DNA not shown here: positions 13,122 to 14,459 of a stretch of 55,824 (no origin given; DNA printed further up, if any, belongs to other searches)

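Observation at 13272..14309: Full-length ERG6-like sterol C-24 methyltransferase homologue in a bacterial context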

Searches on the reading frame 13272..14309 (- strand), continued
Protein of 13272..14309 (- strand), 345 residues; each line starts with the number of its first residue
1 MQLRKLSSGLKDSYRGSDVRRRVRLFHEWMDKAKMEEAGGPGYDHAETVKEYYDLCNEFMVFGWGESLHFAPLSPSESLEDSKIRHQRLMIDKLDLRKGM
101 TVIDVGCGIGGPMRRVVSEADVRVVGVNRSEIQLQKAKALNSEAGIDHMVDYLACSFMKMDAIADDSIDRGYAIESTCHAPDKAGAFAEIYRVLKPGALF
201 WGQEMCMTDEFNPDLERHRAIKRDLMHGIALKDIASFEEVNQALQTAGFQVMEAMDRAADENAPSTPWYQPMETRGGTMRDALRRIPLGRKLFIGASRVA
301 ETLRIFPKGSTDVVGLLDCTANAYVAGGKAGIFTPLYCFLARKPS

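Call 8: find_homologous_proteins(query=window:13272-14309:-, max_evalue=1e-10)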
Query window:13272-14309:- (345 aa): 1867 proteins with E <= 1e-10 among 6773 candidates; the best 120 are listed.
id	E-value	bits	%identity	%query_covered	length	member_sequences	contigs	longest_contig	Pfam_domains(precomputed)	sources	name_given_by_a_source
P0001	1.6e-225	766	97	100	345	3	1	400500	PF13847.13,PF13489.13,PF08003.18,PF02353.27,PF13649.13,PF01209.25,PF08241.19,PF08242.19,PF08498.16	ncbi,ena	-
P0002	2.0e-195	667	85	100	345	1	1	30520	PF13847.13,PF13489.13,PF02353.27,PF13649.13,PF01209.25,PF08241.19,PF08242.19,PF08498.16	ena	-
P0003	2.3e-185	634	79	100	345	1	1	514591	PF13847.13,PF13489.13,PF02353.27,PF13649.13,PF01209.25,PF08241.19,PF08242.19,PF08498.16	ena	-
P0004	5.4e-184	629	80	100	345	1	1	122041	PF13847.13,PF13489.13,PF02353.27,PF13649.13,PF01209.25,PF08241.19,PF08242.19,PF08498.16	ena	-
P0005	7.7e-184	629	79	100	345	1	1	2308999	PF13847.13,PF13489.13,PF02353.27,PF13649.13,PF01209.25,PF08241.19,PF08242.19,PF08498.16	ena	-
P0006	1.0e-183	628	79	100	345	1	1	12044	PF13847.13,PF13489.13,PF02353.27,PF13649.13,PF01209.25,PF08241.19,PF08242.19,PF08498.16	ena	-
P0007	1.5e-183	628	79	100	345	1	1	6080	PF13847.13,PF13489.13,PF02353.27,PF13649.13,PF01209.25,PF08241.19,PF08242.19,PF08498.16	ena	-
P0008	2.6e-183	627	79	100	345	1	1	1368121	PF13847.13,PF13489.13,PF08003.18,PF02353.27,PF13649.13,PF01209.25,PF08241.19,PF08242.19,PF08498.16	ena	-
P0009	2.7e-182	624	79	100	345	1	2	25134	PF13847.13,PF13489.13,PF08003.18,PF02353.27,PF13649.13,PF01209.25,PF08241.19,PF08242.19,PF08498.16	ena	-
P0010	3.4e-182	623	78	100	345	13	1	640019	PF13847.13,PF13489.13,PF02353.27,PF13649.13,PF01209.25,PF08241.19,PF08242.19,PF08498.16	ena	-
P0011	3.6e-182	623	79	100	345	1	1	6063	PF13847.13,PF13489.13,PF02353.27,PF13649.13,PF01209.25,PF08241.19,PF08242.19,PF08498.16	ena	-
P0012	3.7e-182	623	79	100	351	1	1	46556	PF13847.13,PF13489.13,PF02353.27,PF13649.13,PF01209.25,PF08241.19,PF08242.19,PF08498.16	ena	-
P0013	5.7e-182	623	78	100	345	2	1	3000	PF13847.13,PF13489.13,PF02353.27,PF13649.13,PF01209.25,PF08241.19,PF08242.19,PF08498.16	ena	-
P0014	2.0e-181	621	78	100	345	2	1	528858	PF13847.13,PF13489.13,PF02353.27,PF13649.13,PF01209.25,PF08241.19,PF08242.19,PF08498.16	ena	-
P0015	3.5e-181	620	78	99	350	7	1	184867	PF13847.13,PF13489.13,PF08003.18,PF02353.27,PF13649.13,PF01209.25,PF08241.19,PF08242.19,PF08498.16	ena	-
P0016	5.3e-181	619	78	100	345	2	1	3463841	PF13847.13,PF13489.13,PF02353.27,PF13649.13,PF01209.25,PF08241.19,PF08242.19,PF08498.16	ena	-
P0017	8.4e-181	619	79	100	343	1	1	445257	PF13847.13,PF13489.13,PF02353.27,PF13649.13,PF01209.25,PF08241.19,PF08242.19,PF08498.16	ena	-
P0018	1.2e-180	618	79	100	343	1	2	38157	PF13847.13,PF13489.13,PF02353.27,PF13649.13,PF01209.25,PF08241.19,PF08242.19,PF08498.16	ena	-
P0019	1.2e-180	618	79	100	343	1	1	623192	PF13847.13,PF13489.13,PF08003.18,PF02353.27,PF13649.13,PF01209.25,PF08241.19,PF08242.19,PF08498.16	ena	-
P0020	1.4e-180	618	78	100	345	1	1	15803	PF13847.13,PF13489.13,PF02353.27,PF13649.13,PF01209.25,PF08241.19,PF08242.19,PF08498.16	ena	-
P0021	1.7e-180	618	77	99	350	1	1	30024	PF13847.13,PF13489.13,PF08003.18,PF02353.27,PF13649.13,PF01209.25,PF08241.19,PF08242.19,PF08498.16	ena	-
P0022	1.7e-180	618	78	100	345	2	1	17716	PF13847.13,PF13489.13,PF02353.27,PF13649.13,PF01209.25,PF08241.19,PF08242.19,PF08498.16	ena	-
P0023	1.7e-180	618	77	100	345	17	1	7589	PF13847.13,PF13489.13,PF02353.27,PF13649.13,PF01209.25,PF08241.19,PF08242.19,PF08498.16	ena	-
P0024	1.9e-180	618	78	100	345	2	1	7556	PF13847.13,PF13489.13,PF02353.27,PF13649.13,PF01209.25,PF08241.19,PF08242.19,PF08498.16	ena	-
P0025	2.2e-180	617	78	100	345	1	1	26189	PF13847.13,PF13489.13,PF08003.18,PF02353.27,PF13649.13,PF01209.25,PF08241.19,PF08242.19,PF08498.16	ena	-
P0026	2.2e-180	617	79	100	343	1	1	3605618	PF13847.13,PF13489.13,PF02353.27,PF13649.13,PF01209.25,PF08241.19,PF08242.19,PF08498.16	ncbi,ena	-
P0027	2.4e-180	617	77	100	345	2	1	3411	PF13847.13,PF13489.13,PF02353.27,PF13649.13,PF01209.25,PF08241.19,PF08242.19,PF08498.16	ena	-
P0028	2.5e-180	617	78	100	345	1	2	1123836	PF13847.13,PF13489.13,PF02353.27,PF13649.13,PF01209.25,PF08241.19,PF08242.19,PF08498.16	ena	-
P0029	3.4e-180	617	78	100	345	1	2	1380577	PF13847.13,PF13489.13,PF02353.27,PF13649.13,PF01209.25,PF08241.19,PF08242.19,PF08498.16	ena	-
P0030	5.8e-180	616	78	100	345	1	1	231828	PF13847.13,PF13489.13,PF02353.27,PF13649.13,PF01209.25,PF08241.19,PF08242.19,PF08498.16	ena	-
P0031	6.2e-180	616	78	100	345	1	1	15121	PF13847.13,PF13489.13,PF02353.27,PF13649.13,PF01209.25,PF08241.19,PF08242.19,PF08498.16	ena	-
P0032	6.5e-180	616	77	100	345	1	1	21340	PF13847.13,PF13489.13,PF02353.27,PF13649.13,PF08241.19,PF08242.19,PF08498.16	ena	-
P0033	1.0e-179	615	77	100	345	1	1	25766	PF13847.13,PF13489.13,PF02353.27,PF13649.13,PF01209.25,PF08241.19,PF08242.19,PF08498.16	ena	-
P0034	1.2e-179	615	78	100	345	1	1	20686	PF13847.13,PF13489.13,PF02353.27,PF13649.13,PF01209.25,PF08241.19,PF08242.19,PF08498.16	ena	-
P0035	1.5e-179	615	78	100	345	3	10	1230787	PF13847.13,PF13489.13,PF02353.27,PF13649.13,PF01209.25,PF08241.19,PF08242.19,PF08498.16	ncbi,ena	-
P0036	1.5e-179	615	79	100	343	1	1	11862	PF13847.13,PF13489.13,PF02353.27,PF13649.13,PF01209.25,PF08241.19,PF08242.19,PF08498.16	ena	-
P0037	1.6e-179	615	78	100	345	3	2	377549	PF13847.13,PF13489.13,PF08003.18,PF02353.27,PF13649.13,PF01209.25,PF08241.19,PF08242.19,PF08498.16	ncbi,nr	ncbi:MAG: class I SAM-dependent methyltransferase [Chloroflexi bacterium]|nr:class I SAM-dependent m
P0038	2.3e-179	614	78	100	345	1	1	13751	PF13847.13,PF13489.13,PF02353.27,PF13649.13,PF01209.25,PF08241.19,PF08242.19,PF08498.16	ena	-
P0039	3.7e-179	613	78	100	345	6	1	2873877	PF13847.13,PF13489.13,PF02353.27,PF13649.13,PF01209.25,PF08241.19,PF08242.19,PF08498.16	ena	-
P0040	4.0e-179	613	78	100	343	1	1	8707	PF13847.13,PF13489.13,PF02353.27,PF13649.13,PF01209.25,PF08241.19,PF08242.19,PF08498.16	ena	-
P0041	4.0e-179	613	79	100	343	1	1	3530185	PF13847.13,PF13489.13,PF02353.27,PF13649.13,PF01209.25,PF08241.19,PF08242.19,PF08498.16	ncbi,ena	-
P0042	4.0e-179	613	79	100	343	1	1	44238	PF13847.13,PF13489.13,PF02353.27,PF13649.13,PF01209.25,PF08241.19,PF08242.19,PF08498.16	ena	-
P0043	4.1e-179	613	77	100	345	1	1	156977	PF13847.13,PF13489.13,PF02353.27,PF13649.13,PF01209.25,PF08241.19,PF08242.19,PF08498.16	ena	-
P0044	4.4e-179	613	77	100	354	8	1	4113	PF13847.13,PF13489.13,PF02353.27,PF13649.13,PF01209.25,PF08241.19,PF08242.19,PF08498.16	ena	-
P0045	7.3e-179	612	78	100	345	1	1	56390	PF13847.13,PF13489.13,PF02353.27,PF13649.13,PF01209.25,PF08241.19,PF08242.19,PF08498.16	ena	-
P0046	9.2e-179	612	78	100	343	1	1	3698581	PF13847.13,PF13489.13,PF02353.27,PF13649.13,PF01209.25,PF08241.19,PF08242.19,PF08498.16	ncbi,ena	-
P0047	1.0e-178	612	78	100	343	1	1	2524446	PF13847.13,PF13489.13,PF02353.27,PF13649.13,PF01209.25,PF08241.19,PF08242.19,PF08498.16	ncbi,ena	-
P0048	1.2e-178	612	78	100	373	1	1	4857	PF13847.13,PF13489.13,PF02353.27,PF13649.13,PF01209.25,PF08241.19,PF08242.19,PF08498.16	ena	-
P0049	1.2e-178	612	76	100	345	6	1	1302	PF13847.13,PF13489.13,PF02353.27,PF13649.13,PF01209.25,PF08241.19,PF08242.19,PF08498.16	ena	-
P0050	1.3e-178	612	77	99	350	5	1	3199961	PF13847.13,PF13489.13,PF02353.27,PF13649.13,PF01209.25,PF08241.19,PF08242.19,PF08498.16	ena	-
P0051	1.3e-178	612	77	100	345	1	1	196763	PF13847.13,PF13489.13,PF02353.27,PF13649.13,PF01209.25,PF08241.19,PF08242.19,PF08498.16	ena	-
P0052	1.8e-178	611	78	100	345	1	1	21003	PF13847.13,PF13489.13,PF02353.27,PF13649.13,PF01209.25,PF08241.19,PF08242.19,PF08498.16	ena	-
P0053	1.8e-178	611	77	100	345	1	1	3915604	PF13847.13,PF13489.13,PF02353.27,PF13649.13,PF01209.25,PF08241.19,PF08242.19,PF08498.16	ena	-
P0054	2.6e-178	611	77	100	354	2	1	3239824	PF13847.13,PF13489.13,PF02353.27,PF13649.13,PF01209.25,PF08241.19,PF08242.19,PF08498.16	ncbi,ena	-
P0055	2.7e-178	611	78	100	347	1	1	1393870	PF13847.13,PF13489.13,PF02353.27,PF13649.13,PF01209.25,PF08241.19,PF08242.19,PF08498.16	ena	-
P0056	2.9e-178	610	77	99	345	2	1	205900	PF13847.13,PF13489.13,PF02353.27,PF13649.13,PF01209.25,PF08241.19,PF08242.19,PF08498.16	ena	-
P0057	3.3e-178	610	77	100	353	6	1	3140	PF13847.13,PF13489.13,PF02353.27,PF13649.13,PF01209.25,PF08241.19,PF08242.19,PF08498.16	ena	-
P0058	3.7e-178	610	76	100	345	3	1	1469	PF13847.13,PF13489.13,PF02353.27,PF13649.13,PF01209.25,PF08241.19,PF08242.19,PF08498.16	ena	-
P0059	4.1e-178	610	76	99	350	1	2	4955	PF13847.13,PF13489.13,PF02353.27,PF13649.13,PF01209.25,PF08241.19,PF08242.19,PF08498.16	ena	-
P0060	4.3e-178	610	78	100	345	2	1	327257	PF13847.13,PF13489.13,PF02353.27,PF13649.13,PF01209.25,PF08241.19,PF08242.19,PF08498.16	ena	-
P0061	4.5e-178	610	78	100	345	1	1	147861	PF13847.13,PF13489.13,PF02353.27,PF13649.13,PF01209.25,PF08241.19,PF08242.19,PF08498.16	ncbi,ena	-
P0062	6.3e-178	609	77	100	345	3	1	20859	PF13847.13,PF13489.13,PF02353.27,PF13649.13,PF01209.25,PF08241.19,PF08242.19,PF08498.16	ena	-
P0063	6.3e-178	609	76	100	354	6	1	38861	PF13847.13,PF13489.13,PF02353.27,PF13649.13,PF01209.25,PF08241.19,PF08242.19,PF08498.16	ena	-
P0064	6.4e-178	609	77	100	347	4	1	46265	PF13847.13,PF13489.13,PF02353.27,PF13649.13,PF01209.25,PF08241.19,PF08242.19,PF08498.16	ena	-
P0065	8.1e-178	609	77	100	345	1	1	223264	PF13847.13,PF13489.13,PF02353.27,PF13649.13,PF01209.25,PF08241.19,PF08242.19,PF08498.16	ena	-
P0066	8.5e-178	609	76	99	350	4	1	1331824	PF13847.13,PF13489.13,PF02353.27,PF13649.13,PF01209.25,PF08241.19,PF08242.19,PF08498.16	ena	-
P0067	9.6e-178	609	76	100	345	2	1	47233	PF13847.13,PF13489.13,PF02353.27,PF13649.13,PF01209.25,PF08241.19,PF08242.19,PF08498.16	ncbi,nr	ncbi:MAG: class I SAM-dependent methyltransferase [Dehalococcoidia bacterium]|nr:class I SAM-depende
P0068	1.0e-177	609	76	100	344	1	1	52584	PF13847.13,PF13489.13,PF02353.27,PF13649.13,PF01209.25,PF08241.19,PF08242.19,PF08498.16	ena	-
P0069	1.1e-177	609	77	100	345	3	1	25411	PF13847.13,PF13489.13,PF02353.27,PF13649.13,PF01209.25,PF08241.19,PF08242.19,PF08498.16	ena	-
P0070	1.1e-177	608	76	100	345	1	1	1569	PF13847.13,PF13489.13,PF02353.27,PF13649.13,PF01209.25,PF08241.19,PF08242.19,PF08498.16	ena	-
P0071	1.3e-177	608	77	100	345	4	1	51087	PF13847.13,PF13489.13,PF02353.27,PF13649.13,PF01209.25,PF08241.19,PF08242.19,PF08498.16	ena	-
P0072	1.5e-177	608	76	100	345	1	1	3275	PF13847.13,PF13489.13,PF02353.27,PF13649.13,PF01209.25,PF08241.19,PF08242.19,PF08498.16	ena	-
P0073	1.9e-177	608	77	100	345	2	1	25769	PF13847.13,PF13489.13,PF08003.18,PF02353.27,PF13649.13,PF01209.25,PF08241.19,PF08242.19,PF08498.16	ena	-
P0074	2.2e-177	608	76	100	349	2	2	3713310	PF13847.13,PF13489.13,PF02353.27,PF13649.13,PF01209.25,PF08241.19,PF08242.19,PF08498.16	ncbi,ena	-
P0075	2.2e-177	608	77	100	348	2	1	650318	PF13847.13,PF13489.13,PF02353.27,PF13649.13,PF01209.25,PF08241.19,PF08242.19,PF08498.16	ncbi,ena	-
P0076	2.2e-177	607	76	100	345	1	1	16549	PF13847.13,PF13489.13,PF02353.27,PF13649.13,PF01209.25,PF08241.19,PF08242.19,PF08498.16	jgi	-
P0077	2.8e-177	607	77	100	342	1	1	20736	PF13847.13,PF13489.13,PF02353.27,PF13649.13,PF01209.25,PF08241.19,PF08242.19,PF08498.16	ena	-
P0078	2.9e-177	607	77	100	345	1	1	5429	PF13847.13,PF13489.13,PF02353.27,PF13649.13,PF01209.25,PF08241.19,PF08242.19,PF08498.16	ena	-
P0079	3.1e-177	607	76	100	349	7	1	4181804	PF13847.13,PF13489.13,PF02353.27,PF13649.13,PF01209.25,PF08241.19,PF08242.19,PF08498.16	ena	-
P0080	3.2e-177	607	77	100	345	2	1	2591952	PF13847.13,PF13489.13,PF02353.27,PF13649.13,PF01209.25,PF08241.19,PF08242.19,PF08498.16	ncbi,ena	-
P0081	3.5e-177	607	77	100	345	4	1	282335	PF13847.13,PF13489.13,PF08003.18,PF02353.27,PF13649.13,PF01209.25,PF08241.19,PF08242.19,PF08498.16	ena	-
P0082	3.6e-177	607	76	100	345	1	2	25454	PF13847.13,PF13489.13,PF02353.27,PF13649.13,PF01209.25,PF08241.19,PF08242.19,PF08498.16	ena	-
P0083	3.8e-177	607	77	100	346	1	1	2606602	PF13847.13,PF13489.13,PF02353.27,PF13649.13,PF01209.25,PF08241.19,PF08242.19,PF08498.16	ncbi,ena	-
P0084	4.6e-177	606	76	100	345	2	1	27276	PF13847.13,PF13489.13,PF08003.18,PF02353.27,PF13649.13,PF01209.25,PF08241.19,PF08242.19,PF08498.16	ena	-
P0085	5.0e-177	606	76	100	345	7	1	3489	PF13847.13,PF13489.13,PF02353.27,PF13649.13,PF01209.25,PF08241.19,PF08242.19,PF08498.16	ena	-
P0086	5.7e-177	606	76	99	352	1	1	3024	PF13847.13,PF13489.13,PF02353.27,PF13649.13,PF01209.25,PF08241.19,PF08242.19,PF08498.16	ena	-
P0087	5.7e-177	606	77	100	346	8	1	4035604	PF13847.13,PF13489.13,PF02353.27,PF13649.13,PF01209.25,PF08241.19,PF08242.19,PF08498.16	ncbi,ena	-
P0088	8.3e-177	606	76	100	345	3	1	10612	PF13847.13,PF13489.13,PF02353.27,PF13649.13,PF01209.25,PF08241.19,PF08242.19,PF08498.16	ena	-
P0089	9.9e-177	605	76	100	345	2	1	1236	PF13847.13,PF13489.13,PF08003.18,PF02353.27,PF13649.13,PF01209.25,PF08241.19,PF08242.19,PF08498.16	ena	-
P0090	1.0e-176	605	75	100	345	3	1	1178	PF13847.13,PF13489.13,PF02353.27,PF13649.13,PF01209.25,PF08241.19,PF08242.19,PF08498.16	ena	-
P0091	1.1e-176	605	76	99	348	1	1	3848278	PF13847.13,PF13489.13,PF02353.27,PF13649.13,PF01209.25,PF08241.19,PF08242.19,PF08498.16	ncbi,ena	-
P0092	1.1e-176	605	76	100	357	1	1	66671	PF13847.13,PF13489.13,PF08003.18,PF02353.27,PF13649.13,PF01209.25,PF08241.19,PF08242.19,PF08498.16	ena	-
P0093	1.5e-176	605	77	100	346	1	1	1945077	PF13847.13,PF13489.13,PF02353.27,PF13649.13,PF01209.25,PF08241.19,PF08242.19,PF08498.16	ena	-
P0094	1.7e-176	605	78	100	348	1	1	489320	PF13847.13,PF13489.13,PF08003.18,PF02353.27,PF13649.13,PF01209.25,PF08241.19,PF08242.19,PF08498.16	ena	-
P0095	1.9e-176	604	77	100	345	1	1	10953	PF13847.13,PF13489.13,PF02353.27,PF13649.13,PF01209.25,PF08241.19,PF08242.19,PF08498.16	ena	-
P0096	2.0e-176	604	76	100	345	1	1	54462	PF13847.13,PF13489.13,PF02353.27,PF13649.13,PF01209.25,PF08241.19,PF08242.19,PF08498.16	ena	-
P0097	2.0e-176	604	76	100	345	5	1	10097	PF13847.13,PF13489.13,PF02353.27,PF13649.13,PF01209.25,PF08241.19,PF08242.19,PF08498.16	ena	-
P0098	2.2e-176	604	76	100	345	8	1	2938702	PF13847.13,PF13489.13,PF02353.27,PF13649.13,PF01209.25,PF08241.19,PF08242.19,PF08498.16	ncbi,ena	-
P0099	2.3e-176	604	75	100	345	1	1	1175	PF13847.13,PF13489.13,PF02353.27,PF13649.13,PF01209.25,PF08241.19,PF08242.19,PF08498.16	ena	-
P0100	2.5e-176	604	76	100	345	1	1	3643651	PF13847.13,PF13489.13,PF02353.27,PF13649.13,PF01209.25,PF08241.19,PF08242.19,PF08498.16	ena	-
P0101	2.7e-176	604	76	100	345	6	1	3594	PF13847.13,PF13489.13,PF08003.18,PF02353.27,PF13649.13,PF01209.25,PF08241.19,PF08242.19,PF08498.16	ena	-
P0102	2.8e-176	604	76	100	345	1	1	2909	PF13847.13,PF13489.13,PF02353.27,PF13649.13,PF01209.25,PF08241.19,PF08242.19,PF08498.16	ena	-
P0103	3.0e-176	604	76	100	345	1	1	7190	PF13847.13,PF13489.13,PF02353.27,PF13649.13,PF01209.25,PF08241.19,PF08242.19,PF08498.16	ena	-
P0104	3.3e-176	604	76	100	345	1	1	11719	PF13847.13,PF13489.13,PF08003.18,PF02353.27,PF13649.13,PF01209.25,PF08241.19,PF08242.19,PF08498.16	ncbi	-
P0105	3.6e-176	604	76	99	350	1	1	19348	PF13847.13,PF13489.13,PF02353.27,PF13649.13,PF01209.25,PF08241.19,PF08242.19,PF08498.16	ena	-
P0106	3.8e-176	603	76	99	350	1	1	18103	PF13847.13,PF13489.13,PF02353.27,PF13649.13,PF01209.25,PF08241.19,PF08242.19,PF08498.16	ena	-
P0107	4.1e-176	603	76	99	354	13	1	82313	PF13847.13,PF13489.13,PF02353.27,PF13649.13,PF01209.25,PF08241.19,PF08242.19,PF08498.16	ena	-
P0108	4.6e-176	603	76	100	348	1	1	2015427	PF13847.13,PF13489.13,PF02353.27,PF13649.13,PF01209.25,PF08241.19,PF08242.19,PF08498.16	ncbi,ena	-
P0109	5.1e-176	603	76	100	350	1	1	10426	PF13847.13,PF13489.13,PF02353.27,PF13649.13,PF01209.25,PF08241.19,PF08242.19,PF08498.16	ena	-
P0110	5.2e-176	603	76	100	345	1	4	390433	PF13847.13,PF13489.13,PF08003.18,PF02353.27,PF13649.13,PF01209.25,PF08241.19,PF08242.19,PF08498.16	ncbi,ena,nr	ncbi:MAG: class I SAM-dependent methyltransferase [Chloroflexota bacterium]|nr:class I SAM-dependent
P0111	5.2e-176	603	76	100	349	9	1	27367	PF13847.13,PF13489.13,PF02353.27,PF13649.13,PF01209.25,PF08241.19,PF08242.19,PF08498.16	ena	-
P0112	5.7e-176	603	76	100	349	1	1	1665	PF13847.13,PF13489.13,PF02353.27,PF13649.13,PF01209.25,PF08241.19,PF08242.19,PF08498.16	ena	-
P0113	6.1e-176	603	75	100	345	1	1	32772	PF13847.13,PF13489.13,PF02353.27,PF13649.13,PF01209.25,PF08241.19,PF08242.19,PF08498.16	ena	-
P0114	6.4e-176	603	75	100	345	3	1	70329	PF13847.13,PF13489.13,PF02353.27,PF13649.13,PF01209.25,PF08241.19,PF08242.19,PF08498.16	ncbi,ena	-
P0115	7.7e-176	602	75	99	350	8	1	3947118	PF13847.13,PF13489.13,PF02353.27,PF13649.13,PF01209.25,PF08241.19,PF08242.19,PF08498.16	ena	-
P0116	8.5e-176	602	75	100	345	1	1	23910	PF13847.13,PF13489.13,PF02353.27,PF13649.13,PF01209.25,PF08241.19,PF08242.19,PF08498.16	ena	-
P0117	8.6e-176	602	76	99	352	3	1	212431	PF13847.13,PF13489.13,PF08003.18,PF02353.27,PF13649.13,PF01209.25,PF08241.19,PF08242.19,PF08498.16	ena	-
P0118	8.9e-176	602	75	99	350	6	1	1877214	PF13847.13,PF13489.13,PF02353.27,PF13649.13,PF01209.25,PF08241.19,PF08242.19,PF08498.16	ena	-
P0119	9.9e-176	602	76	100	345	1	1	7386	PF13847.13,PF13489.13,PF02353.27,PF13649.13,PF01209.25,PF08241.19,PF08242.19,PF08498.16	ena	-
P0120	9.9e-176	602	76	100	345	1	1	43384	PF13847.13,PF13489.13,PF02353.27,PF13649.13,PF01209.25,PF08241.19,PF08242.19,PF08498.16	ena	-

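Call 22: find_encoding_contigs(protein=P0001, flank=10000, max_places=4)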
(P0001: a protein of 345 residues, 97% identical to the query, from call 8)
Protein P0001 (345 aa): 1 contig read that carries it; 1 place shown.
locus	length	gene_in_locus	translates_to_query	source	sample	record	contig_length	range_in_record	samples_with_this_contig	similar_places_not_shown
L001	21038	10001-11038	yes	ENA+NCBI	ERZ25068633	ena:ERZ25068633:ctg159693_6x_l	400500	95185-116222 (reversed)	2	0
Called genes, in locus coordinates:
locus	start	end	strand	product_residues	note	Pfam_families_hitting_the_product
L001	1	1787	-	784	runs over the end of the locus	PF01315:Ald_Xan_dh_C, PF02738:MoCoBD_1, PF20256:MoCoBD_2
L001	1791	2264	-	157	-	PF00111:Fer2 (weak), PF01799:Fer2_2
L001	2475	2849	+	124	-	PF06240:COXG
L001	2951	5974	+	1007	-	PF13088:BNR_2 (faint), PF14870:PSII_BNR (faint), PF25852:DUF6242_C (faint), PF02012:BNR (faint), PF24316:Tli3 (faint), PF15899:BNR_6 (faint), PF15902:Sortilin-Vps10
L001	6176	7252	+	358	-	PF00355:Rieske, PF19298:KshA_C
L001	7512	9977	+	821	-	PF03176:MMPL, PF00873:ACR_tran (weak), PF02460:Patched, PF03176:MMPL, PF12349:Sterol-sensing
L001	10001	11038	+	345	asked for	PF02353:CMAS, PF01209:Ubie_methyltran (weak), PF08003:Methyltransf_9 (weak), PF13489:Methyltransf_23, PF13847:Methyltransf_31, PF08241:Methyltransf_11, PF13649:Methyltransf_25, PF08498:Sterol_MT_C, +1 more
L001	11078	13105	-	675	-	PF05719:GPP34, PF00067:p450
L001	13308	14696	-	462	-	PF01266:DAO (faint), PF13450:NAD_binding_8, PF13454:NAD_binding_9 (faint), PF01593:Amino_oxidase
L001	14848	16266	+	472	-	PF08811:DUF1800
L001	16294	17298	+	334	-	PF25021:TEN_NHL (faint), PF08450:SGL (faint), PF24684:Vgb_lyase (weak), PF01436:NHL (weak), PF17170:DUF5128 (weak), PF01436:NHL (weak)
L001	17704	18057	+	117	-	-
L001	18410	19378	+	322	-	PF02129:Peptidase_S15 (weak), PF12146:Hydrolase_4, PF00561:Abhydrolase_1, PF12697:Abhydrolase_6 (weak)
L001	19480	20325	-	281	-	PF08269:dCache_2, PF17200:sCache_2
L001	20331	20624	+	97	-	-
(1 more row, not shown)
